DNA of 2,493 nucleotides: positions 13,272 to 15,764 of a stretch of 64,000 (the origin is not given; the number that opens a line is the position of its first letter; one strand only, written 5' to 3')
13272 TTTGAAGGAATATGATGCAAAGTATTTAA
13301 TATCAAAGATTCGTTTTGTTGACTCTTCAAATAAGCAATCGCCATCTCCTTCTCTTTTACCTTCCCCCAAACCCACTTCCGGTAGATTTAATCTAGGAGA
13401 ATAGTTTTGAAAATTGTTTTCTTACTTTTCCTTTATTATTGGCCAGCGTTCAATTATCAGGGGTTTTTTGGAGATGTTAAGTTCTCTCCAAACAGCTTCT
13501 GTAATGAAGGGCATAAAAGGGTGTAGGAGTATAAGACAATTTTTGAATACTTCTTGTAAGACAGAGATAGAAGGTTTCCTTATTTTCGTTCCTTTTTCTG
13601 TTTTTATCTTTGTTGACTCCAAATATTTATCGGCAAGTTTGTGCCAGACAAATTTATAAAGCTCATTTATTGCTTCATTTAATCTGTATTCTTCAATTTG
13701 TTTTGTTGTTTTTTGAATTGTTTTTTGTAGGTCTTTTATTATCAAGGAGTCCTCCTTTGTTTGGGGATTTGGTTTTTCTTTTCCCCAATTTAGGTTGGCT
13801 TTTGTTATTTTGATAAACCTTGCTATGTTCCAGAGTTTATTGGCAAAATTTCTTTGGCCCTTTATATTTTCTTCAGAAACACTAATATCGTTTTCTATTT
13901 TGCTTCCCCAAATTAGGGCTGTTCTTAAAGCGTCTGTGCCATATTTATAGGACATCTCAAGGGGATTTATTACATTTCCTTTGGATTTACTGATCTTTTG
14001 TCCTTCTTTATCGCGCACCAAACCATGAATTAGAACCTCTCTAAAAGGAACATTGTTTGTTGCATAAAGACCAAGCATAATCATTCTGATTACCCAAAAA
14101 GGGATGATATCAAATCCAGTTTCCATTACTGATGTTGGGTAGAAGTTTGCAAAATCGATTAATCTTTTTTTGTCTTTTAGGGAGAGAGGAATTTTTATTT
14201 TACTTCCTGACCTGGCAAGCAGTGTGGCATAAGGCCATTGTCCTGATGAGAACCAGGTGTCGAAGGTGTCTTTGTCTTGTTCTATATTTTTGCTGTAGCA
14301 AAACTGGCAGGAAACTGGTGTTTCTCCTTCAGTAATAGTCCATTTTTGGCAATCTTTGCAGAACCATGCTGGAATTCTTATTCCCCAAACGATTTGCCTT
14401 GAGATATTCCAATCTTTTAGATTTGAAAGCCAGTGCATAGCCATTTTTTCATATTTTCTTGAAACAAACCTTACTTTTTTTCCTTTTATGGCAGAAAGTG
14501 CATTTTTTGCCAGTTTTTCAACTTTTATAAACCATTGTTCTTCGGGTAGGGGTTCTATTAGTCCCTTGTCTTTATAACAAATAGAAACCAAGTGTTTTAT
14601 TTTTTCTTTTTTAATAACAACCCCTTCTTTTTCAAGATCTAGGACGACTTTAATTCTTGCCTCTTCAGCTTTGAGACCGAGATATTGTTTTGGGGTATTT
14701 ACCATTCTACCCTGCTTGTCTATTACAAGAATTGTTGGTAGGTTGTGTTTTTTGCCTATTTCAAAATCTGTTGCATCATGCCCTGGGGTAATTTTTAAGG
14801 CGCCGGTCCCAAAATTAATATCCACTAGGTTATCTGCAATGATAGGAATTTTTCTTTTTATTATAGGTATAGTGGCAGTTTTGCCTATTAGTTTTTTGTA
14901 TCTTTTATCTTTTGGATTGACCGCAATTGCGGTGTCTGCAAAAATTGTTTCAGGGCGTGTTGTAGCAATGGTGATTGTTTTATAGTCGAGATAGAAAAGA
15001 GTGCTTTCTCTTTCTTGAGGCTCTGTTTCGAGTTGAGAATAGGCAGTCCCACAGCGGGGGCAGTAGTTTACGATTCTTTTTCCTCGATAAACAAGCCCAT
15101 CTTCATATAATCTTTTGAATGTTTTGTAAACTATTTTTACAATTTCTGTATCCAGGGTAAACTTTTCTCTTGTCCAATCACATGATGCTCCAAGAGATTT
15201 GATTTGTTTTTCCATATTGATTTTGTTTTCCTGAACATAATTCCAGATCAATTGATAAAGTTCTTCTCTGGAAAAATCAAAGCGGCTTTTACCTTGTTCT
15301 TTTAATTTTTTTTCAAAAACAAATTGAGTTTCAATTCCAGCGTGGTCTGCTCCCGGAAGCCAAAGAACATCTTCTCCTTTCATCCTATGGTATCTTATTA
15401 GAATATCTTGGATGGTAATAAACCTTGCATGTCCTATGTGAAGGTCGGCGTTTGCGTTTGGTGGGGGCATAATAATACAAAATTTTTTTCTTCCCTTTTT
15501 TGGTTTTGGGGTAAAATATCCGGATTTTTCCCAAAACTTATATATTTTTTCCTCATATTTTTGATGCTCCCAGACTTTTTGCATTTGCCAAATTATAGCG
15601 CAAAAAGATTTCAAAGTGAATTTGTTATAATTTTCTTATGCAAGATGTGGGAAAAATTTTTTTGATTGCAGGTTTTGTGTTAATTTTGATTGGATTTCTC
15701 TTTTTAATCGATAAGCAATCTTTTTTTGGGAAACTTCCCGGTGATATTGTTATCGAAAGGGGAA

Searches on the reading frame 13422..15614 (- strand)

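Call 100: search_protein_families(library=pfam, proteins=[window:13422-15614:-], max_evalue=0.00001)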
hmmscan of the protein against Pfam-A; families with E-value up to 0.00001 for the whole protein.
window:13422-15614:- (730 aa): 4 families
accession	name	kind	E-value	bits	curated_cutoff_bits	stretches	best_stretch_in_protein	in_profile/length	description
PF00133.28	tRNA-synt_1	-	3e-122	408.8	22.7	1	23-579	1-413/414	tRNA synthetases class I (I, L, M and V)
PF08264.19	Anticodon_1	-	6.1e-28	98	25.1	1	623-728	2-107/148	Anticodon-binding domain of tRNA ligase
PF09334.17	tRNA-synt_1g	-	2.2e-26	93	20.1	3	50-194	6-132/391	tRNA synthetases class I (M)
PF13603.12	tRNA-synt_1_2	-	6.2e-12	45.8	25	1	244-304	86-146/185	Leucyl-tRNA synthetase, editing domain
